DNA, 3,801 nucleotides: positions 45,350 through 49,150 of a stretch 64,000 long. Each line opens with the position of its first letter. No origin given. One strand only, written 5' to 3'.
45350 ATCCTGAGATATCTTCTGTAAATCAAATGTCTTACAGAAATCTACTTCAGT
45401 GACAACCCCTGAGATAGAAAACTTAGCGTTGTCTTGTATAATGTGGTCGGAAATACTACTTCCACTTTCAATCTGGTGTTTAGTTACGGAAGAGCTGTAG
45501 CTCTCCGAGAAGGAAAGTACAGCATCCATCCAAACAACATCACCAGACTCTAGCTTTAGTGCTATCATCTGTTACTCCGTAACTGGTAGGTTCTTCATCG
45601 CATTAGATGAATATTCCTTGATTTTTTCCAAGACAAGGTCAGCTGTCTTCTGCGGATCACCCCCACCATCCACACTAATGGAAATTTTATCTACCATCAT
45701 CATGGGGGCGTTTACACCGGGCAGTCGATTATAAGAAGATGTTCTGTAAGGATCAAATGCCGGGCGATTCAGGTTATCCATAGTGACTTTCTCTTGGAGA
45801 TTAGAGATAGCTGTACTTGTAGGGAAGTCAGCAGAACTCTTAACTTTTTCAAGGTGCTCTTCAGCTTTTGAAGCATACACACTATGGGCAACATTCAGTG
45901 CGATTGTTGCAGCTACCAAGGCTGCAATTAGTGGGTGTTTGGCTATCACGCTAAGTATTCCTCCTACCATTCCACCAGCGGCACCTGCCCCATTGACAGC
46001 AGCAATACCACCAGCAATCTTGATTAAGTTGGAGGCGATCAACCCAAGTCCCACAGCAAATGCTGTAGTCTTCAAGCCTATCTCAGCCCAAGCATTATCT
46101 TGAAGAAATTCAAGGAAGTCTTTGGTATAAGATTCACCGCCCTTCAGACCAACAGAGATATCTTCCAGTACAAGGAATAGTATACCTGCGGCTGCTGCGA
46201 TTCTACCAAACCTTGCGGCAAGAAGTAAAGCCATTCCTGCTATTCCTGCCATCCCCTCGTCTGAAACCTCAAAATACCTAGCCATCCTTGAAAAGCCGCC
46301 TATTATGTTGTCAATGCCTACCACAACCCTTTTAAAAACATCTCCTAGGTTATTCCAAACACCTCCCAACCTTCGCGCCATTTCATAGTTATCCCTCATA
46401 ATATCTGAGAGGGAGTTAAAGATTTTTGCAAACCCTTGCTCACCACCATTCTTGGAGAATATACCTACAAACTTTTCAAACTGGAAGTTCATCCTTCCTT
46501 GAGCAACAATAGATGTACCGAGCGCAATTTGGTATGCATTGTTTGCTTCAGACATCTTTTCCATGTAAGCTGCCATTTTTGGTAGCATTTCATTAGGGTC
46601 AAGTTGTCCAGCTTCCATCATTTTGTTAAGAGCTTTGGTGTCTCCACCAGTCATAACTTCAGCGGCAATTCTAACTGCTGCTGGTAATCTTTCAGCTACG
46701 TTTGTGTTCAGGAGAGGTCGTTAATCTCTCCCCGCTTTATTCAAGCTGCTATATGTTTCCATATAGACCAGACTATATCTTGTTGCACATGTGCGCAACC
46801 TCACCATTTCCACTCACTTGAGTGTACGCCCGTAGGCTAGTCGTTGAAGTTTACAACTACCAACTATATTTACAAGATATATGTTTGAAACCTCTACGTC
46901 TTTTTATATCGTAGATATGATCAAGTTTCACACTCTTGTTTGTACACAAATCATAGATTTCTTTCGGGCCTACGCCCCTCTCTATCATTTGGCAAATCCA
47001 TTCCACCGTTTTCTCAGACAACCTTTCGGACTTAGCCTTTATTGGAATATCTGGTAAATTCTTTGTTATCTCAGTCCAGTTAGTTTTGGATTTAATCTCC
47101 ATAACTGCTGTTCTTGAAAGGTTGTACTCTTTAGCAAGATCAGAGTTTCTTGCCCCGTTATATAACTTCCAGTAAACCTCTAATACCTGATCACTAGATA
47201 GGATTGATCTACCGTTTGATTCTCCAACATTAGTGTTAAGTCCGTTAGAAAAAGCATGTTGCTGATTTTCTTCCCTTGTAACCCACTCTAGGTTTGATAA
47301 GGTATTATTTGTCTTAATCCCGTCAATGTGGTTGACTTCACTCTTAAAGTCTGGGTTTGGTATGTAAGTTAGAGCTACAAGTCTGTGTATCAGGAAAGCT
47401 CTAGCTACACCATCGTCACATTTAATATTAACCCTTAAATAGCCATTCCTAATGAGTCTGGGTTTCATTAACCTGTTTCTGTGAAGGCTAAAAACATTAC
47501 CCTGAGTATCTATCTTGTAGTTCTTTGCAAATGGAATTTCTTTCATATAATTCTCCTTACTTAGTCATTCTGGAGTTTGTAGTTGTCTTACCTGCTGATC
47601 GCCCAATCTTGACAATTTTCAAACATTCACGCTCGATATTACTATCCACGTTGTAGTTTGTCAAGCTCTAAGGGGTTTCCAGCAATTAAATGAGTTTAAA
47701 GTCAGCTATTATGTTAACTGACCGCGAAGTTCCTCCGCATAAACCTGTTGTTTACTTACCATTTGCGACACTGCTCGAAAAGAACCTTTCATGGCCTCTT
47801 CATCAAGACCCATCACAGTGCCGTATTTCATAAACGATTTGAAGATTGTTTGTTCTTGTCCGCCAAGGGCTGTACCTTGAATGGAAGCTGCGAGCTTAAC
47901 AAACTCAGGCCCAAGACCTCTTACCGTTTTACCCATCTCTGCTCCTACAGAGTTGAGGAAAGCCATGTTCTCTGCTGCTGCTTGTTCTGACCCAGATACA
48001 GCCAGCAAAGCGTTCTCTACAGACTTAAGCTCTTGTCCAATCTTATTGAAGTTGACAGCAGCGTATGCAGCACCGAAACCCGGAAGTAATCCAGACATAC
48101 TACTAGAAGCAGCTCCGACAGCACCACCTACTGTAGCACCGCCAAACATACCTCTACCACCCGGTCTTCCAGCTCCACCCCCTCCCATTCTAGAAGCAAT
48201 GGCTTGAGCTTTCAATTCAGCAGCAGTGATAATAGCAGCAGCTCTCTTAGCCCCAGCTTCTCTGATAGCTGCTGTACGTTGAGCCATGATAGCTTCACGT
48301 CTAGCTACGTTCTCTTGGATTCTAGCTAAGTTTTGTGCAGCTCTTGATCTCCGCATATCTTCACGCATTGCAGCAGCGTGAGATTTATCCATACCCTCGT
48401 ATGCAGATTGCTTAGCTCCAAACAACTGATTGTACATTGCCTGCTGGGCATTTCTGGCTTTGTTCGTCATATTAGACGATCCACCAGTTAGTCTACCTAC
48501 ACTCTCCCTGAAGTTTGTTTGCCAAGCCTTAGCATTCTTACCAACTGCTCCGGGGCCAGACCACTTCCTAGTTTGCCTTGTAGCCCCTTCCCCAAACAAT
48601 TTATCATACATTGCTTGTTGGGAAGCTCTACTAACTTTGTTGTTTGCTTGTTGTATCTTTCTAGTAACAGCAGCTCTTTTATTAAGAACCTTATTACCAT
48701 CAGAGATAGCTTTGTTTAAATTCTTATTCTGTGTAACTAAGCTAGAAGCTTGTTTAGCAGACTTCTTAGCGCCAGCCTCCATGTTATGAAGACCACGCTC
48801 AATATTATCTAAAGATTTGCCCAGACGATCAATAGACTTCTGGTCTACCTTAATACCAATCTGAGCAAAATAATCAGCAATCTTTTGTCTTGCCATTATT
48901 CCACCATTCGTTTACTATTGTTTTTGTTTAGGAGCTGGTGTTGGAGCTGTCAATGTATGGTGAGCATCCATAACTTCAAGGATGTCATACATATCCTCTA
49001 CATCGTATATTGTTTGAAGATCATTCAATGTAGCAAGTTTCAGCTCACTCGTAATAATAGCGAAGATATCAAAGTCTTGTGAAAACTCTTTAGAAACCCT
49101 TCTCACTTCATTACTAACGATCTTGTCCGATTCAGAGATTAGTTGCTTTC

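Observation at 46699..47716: A group I intron with a homing endonuclease lies inside a tape measure protein gene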

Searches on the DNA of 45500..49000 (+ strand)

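Call 6: search_dna_similar(query=window:45500-49000:+, collection=phages, mode=near, max_rows=30)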
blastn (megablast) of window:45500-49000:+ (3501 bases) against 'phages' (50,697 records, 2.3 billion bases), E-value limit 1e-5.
Records with a match: 8; places in all: 8; records where one place covers at least 80% of the query: 0.
Best place of each record, by identity: 80-90% 8.
By first word of the organism name: Pseudomonas 8.
By host as written in the record: Pseudomonas syringae pv. porri LMG 28495 8.
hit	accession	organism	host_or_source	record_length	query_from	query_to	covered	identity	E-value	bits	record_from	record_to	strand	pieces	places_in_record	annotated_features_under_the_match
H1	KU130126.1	Pseudomonas phage vB_PsyM_KIL1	Pseudomonas syringae pv. porri LMG 28495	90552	2088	2202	3%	88.7%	7e-30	139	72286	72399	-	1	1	putative ribonucleotide-diphosphate reductase beta subunit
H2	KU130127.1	Pseudomonas phage vB_PsyM_KIL2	Pseudomonas syringae pv. porri LMG 28495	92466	2088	2202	3%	88.7%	7e-30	139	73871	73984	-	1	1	putative ribonucleotide-diphosphate reductase beta subunit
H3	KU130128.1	Pseudomonas phage vB_PsyM_KIL3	Pseudomonas syringae pv. porri LMG 28495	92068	2088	2202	3%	88.7%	7e-30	139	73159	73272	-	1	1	putative ribonucleotide-diphosphate reductase beta subunit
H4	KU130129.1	Pseudomonas phage vB_PsyM_KIL4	Pseudomonas syringae pv. porri LMG 28495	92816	2088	2202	3%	88.7%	7e-30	139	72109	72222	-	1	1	putative ribonucleotide-diphosphate reductase beta subunit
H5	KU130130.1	Pseudomonas phage vB_PsyM_KIL5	Pseudomonas syringae pv. porri LMG 28495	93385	2088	2202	3%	88.7%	7e-30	139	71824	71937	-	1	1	putative ribonucleotide-diphosphate reductase beta subunit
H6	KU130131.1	Pseudomonas phage vB_PsyM_KIL3b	Pseudomonas syringae pv. porri LMG 28495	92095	2088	2202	3%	88.7%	7e-30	139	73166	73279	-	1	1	putative ribonucleotide-diphosphate reductase beta subunit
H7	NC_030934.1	Pseudomonas phage vB_PsyM_KIL1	Pseudomonas syringae pv. porri LMG 28495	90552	2088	2202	3%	88.7%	7e-30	139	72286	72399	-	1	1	ribonucleotide reductase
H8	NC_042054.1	Pseudomonas phage vB_PsyM_KIL4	Pseudomonas syringae pv. porri LMG 28495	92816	2088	2202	3%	88.7%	7e-30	139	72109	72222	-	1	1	ribonucleotide reductase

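Call 14: get_annotated_region(hit=H1, flank=2500)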
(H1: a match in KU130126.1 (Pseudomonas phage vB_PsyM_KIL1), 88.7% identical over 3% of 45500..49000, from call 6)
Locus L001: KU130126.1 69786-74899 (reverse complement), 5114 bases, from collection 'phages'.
description: Pseudomonas phage vB_PsyM_KIL1, complete genome.
organism: Pseudomonas phage vB_PsyM_KIL1 (NCBI taxid 1777065)
taxonomy: Viruses; Duplodnaviria; Heunggongvirae; Uroviricota; Caudoviricetes; Flaumdravirus; Flaumdravirus KIL4
host: Pseudomonas syringae pv. porri LMG 28495; source: -; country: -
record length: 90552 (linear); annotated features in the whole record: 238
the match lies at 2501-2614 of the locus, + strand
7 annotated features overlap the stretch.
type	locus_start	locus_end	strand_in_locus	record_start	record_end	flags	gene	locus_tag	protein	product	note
CDS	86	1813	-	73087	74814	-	-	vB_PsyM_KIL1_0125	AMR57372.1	putative ribonucleotide-diphosphate reductase alpha subunit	-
CDS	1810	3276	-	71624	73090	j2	-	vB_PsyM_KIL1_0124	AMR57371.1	putative ribonucleotide-diphosphate reductase beta subunit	-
CDS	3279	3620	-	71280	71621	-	-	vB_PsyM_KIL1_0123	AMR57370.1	hypothetical protein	-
CDS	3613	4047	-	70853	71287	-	-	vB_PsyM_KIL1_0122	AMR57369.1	putative HNH endonuclease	-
regulatory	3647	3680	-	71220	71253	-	-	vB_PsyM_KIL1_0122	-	promoter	-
CDS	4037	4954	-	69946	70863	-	-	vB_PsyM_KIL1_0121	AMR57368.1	putative thymidylate synthase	-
regulatory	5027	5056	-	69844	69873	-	-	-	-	promoter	-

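Call 15: search_rna_families(source=L001, threshold=gathering, show_alignments=1)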
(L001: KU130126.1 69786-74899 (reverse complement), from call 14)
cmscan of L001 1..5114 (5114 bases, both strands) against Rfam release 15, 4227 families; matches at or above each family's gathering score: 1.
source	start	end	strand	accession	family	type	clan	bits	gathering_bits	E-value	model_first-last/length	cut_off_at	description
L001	2271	2638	-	RF00028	Intron_gpI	Intron;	-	54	50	5.1e-12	1-253/253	no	Group I catalytic intron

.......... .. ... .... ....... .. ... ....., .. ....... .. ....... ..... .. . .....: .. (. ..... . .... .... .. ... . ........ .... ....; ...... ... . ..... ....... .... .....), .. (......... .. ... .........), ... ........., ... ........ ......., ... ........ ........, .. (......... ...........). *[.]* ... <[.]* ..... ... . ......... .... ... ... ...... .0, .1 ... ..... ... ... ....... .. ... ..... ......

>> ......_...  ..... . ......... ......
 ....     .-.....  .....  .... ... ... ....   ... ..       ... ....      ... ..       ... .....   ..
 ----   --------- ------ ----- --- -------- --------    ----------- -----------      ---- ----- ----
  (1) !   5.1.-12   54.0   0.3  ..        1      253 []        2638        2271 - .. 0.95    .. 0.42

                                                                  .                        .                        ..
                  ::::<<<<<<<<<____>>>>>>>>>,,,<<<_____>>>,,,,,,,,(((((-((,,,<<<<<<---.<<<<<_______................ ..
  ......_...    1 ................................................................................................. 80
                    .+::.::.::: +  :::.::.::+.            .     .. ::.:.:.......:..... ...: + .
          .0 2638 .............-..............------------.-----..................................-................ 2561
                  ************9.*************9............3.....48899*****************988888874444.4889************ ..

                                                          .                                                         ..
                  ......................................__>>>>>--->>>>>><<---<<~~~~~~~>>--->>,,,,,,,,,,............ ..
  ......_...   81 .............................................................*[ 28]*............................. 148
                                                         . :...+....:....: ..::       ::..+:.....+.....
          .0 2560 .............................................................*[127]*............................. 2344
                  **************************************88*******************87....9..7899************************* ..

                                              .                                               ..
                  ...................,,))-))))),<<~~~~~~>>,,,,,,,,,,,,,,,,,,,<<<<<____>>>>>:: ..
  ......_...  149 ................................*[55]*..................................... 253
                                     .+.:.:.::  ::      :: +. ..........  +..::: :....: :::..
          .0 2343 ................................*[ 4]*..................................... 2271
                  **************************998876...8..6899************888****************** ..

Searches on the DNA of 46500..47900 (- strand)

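Call 5: search_rna_families(source=window, start=46500, end=47900, threshold=evalue, max_evalue=10, show_alignments=3)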
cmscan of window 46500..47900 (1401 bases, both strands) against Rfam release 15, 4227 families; matches with E-value up to 10: 6.
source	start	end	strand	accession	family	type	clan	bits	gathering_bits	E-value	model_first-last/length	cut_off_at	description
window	46749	46981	-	RF00028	Intron_gpI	Intron;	-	32.4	50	4.2e-06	1-253/253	no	Group I catalytic intron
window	47502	47750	-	RF00028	Intron_gpI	Intron;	-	22.5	50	0.0038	1-253/253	no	Group I catalytic intron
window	47060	47126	+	RF00675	mir-145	Gene; miRNA;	-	20.8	50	0.1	1-86/86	no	mir-145 microRNA precursor family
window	47365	47408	+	RF03755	mir-4005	Gene; miRNA;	-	16.5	80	4.3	1-54/54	no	mir-4005 microRNA precursor family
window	47445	47548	+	RF01227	snoR83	Gene; snRNA; snoRNA; HACA-box;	-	16.4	40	6.1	1-129/129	no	Small nucleolar RNA snoR83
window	47212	47332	+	RF01956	NEAT1_2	Gene; lncRNA;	-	14.3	60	3.9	1-116/116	no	Nuclear enriched abundant transcript 1 conserved region 2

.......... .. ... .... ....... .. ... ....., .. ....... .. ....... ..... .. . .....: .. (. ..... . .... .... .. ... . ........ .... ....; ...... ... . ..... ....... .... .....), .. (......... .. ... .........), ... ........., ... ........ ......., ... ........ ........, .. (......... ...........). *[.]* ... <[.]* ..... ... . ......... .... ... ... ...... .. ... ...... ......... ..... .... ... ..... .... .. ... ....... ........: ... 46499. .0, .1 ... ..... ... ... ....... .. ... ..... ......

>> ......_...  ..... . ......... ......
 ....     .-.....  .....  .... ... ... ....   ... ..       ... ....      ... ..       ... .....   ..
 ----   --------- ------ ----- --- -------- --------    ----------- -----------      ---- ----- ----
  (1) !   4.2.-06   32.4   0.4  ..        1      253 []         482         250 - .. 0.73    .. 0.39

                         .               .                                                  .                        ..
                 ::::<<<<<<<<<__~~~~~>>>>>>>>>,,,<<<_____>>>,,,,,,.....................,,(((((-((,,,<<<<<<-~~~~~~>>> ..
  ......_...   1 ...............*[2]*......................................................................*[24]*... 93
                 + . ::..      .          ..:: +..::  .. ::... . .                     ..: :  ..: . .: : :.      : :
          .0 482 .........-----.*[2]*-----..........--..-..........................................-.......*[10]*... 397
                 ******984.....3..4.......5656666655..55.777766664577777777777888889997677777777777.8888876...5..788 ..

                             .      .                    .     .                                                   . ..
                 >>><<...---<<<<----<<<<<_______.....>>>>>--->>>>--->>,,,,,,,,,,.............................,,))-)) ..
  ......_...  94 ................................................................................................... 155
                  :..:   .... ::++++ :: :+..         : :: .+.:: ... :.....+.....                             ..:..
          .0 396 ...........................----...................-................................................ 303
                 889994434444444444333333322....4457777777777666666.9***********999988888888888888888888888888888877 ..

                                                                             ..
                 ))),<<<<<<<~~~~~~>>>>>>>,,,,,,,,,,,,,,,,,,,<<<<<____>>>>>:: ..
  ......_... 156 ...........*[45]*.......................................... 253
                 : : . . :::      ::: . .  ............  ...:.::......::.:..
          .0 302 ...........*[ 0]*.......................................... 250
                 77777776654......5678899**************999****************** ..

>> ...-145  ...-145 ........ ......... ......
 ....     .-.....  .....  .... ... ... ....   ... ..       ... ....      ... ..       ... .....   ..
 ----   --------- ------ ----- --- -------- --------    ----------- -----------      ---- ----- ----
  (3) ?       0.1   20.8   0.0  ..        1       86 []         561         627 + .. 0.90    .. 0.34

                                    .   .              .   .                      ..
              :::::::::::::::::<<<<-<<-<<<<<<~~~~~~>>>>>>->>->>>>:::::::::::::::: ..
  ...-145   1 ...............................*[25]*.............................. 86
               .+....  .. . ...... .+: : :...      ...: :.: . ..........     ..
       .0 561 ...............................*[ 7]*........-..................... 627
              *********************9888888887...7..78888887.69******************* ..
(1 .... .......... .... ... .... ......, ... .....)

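Call 57: search_rna_families(sources=[L117, L030, L126, L129, L125, L002, L055], threshold=gathering)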
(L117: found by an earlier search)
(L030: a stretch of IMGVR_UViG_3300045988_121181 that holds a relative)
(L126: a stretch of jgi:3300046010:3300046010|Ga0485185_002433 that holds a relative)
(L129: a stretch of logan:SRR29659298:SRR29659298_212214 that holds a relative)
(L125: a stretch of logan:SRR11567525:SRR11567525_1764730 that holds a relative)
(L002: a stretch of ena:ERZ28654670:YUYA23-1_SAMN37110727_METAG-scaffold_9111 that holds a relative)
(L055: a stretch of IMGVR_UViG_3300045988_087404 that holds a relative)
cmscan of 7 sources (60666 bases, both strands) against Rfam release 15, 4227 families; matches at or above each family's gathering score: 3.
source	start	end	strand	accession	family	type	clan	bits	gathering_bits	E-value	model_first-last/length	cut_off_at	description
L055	3514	3807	+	RF00028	Intron_gpI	Intron;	-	87.8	50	4.5e-21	1-253/253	no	Group I catalytic intron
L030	2547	2820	-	RF00028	Intron_gpI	Intron;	-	83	50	1.2e-19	1-253/253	no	Group I catalytic intron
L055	4673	4978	+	RF00028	Intron_gpI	Intron;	-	60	50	9.6e-13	1-253/253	no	Group I catalytic intron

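Call 93: search_dna_similar(query=L137:1400-2023:+, collection=phages, mode=near, max_rows=8, rows=spread)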
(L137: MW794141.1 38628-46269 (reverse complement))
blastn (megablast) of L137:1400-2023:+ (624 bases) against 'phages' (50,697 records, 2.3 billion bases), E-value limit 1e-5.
Records with a match: 82; places in all: 82; records where one place covers at least 80% of the query: 82.
Best place of each record, by identity: >=99% 1; 90-95% 81.
By first word of the organism name: Vibrio 82.
By host as written in the record: - 57; Vibrio cholerae 19; Vibrio cholerae O1 5; Vibrio cholerae E7946 1.
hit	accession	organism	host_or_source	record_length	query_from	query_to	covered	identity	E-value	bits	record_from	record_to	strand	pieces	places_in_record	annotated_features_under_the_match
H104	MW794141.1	Vibrio phage ICP1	rice water stool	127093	1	624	100%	100.0%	0e+0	1153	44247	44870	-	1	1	tape measure protein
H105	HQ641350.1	Vibrio phage ICP1_2006_B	Vibrio cholerae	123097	1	624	100%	94.2%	0e+0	953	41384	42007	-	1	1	hypothetical protein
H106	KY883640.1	Vibrio phage JSF17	Vibrio cholerae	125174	1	624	100%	94.2%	0e+0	953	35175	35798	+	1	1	tail length tape-measure protein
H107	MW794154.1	Vibrio phage ICP1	-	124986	1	624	100%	94.2%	0e+0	953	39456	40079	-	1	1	tape measure protein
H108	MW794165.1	Vibrio phage ICP1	-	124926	1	624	100%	94.2%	0e+0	953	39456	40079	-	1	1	tape measure protein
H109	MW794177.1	Vibrio phage ICP1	-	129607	1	624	100%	94.2%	0e+0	953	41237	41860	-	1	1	tape measure protein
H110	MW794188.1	Vibrio phage ICP1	-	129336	1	624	100%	94.2%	0e+0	953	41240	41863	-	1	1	tape measure protein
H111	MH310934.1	Vibrio phage ICP1_2006_E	stool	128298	1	624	100%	94.1%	0e+0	948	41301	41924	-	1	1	putative tail length tape measure protein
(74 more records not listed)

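Call 94: get_annotated_region(hit=H111, flank=3200)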
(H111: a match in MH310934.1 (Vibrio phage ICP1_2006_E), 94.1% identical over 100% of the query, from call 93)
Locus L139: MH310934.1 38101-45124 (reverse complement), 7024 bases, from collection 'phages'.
description: Vibrio phage ICP1_2006_E, complete genome.
organism: Vibrio phage ICP1_2006_E (NCBI taxid 1296591)
taxonomy: Viruses; Duplodnaviria; Heunggongvirae; Uroviricota; Caudoviricetes; Mohonavirus
host: -; source: stool; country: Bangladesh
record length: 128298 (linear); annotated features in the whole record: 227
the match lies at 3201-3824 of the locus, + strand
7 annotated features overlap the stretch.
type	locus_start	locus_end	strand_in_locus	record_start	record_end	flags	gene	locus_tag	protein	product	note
CDS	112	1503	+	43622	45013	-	-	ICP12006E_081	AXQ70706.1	structural protein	Also designated as ORF84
CDS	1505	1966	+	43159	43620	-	-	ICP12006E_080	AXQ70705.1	hypothetical protein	Also designated as ORF83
CDS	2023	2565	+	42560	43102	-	-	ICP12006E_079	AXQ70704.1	hypothetical protein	Also designated as ORF82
CDS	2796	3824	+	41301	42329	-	-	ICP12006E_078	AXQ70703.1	putative tail length tape measure protein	Also designated as ORF81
CDS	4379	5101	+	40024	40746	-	-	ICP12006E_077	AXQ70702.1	HNH homing endonuclease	Also designated as ORF80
CDS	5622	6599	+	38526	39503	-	-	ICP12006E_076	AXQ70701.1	hypothetical protein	Also designated as ORF79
CDS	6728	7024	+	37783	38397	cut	-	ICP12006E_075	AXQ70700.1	hypothetical protein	Also designated as ORF78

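Call 97: search_rna_families(sources=[L139, L137, L138], threshold=evalue, max_evalue=0.001)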
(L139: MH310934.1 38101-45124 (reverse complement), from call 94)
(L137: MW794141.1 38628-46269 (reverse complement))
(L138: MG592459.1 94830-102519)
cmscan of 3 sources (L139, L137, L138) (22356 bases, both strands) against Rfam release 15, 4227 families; matches with E-value up to 0.001: 8.
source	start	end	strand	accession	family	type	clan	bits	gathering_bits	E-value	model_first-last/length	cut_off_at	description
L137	2957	3278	+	RF00028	Intron_gpI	Intron;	-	84.5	50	1.7e-20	1-253/253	no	Group I catalytic intron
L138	2988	3262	+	RF00028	Intron_gpI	Intron;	-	80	50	3.7e-19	1-253/253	no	Group I catalytic intron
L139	3812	4103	+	RF00028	Intron_gpI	Intron;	-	77.9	50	1.6e-18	1-253/253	no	Group I catalytic intron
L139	5233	5565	+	RF00028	Intron_gpI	Intron;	-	38.9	50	7.2e-07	1-253/253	no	Group I catalytic intron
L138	2706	2929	+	RF00028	Intron_gpI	Intron;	-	38.2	50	1.2e-06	1-253/253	no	Group I catalytic intron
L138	4083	4297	+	RF00028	Intron_gpI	Intron;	-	35.6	50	7.1e-06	1-253/253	no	Group I catalytic intron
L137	2668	2893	+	RF00028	Intron_gpI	Intron;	-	32.6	50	5.8e-05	1-253/253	no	Group I catalytic intron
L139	4931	5228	+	RF00028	Intron_gpI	Intron;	-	28.9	50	0.00071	1-253/253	no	Group I catalytic intron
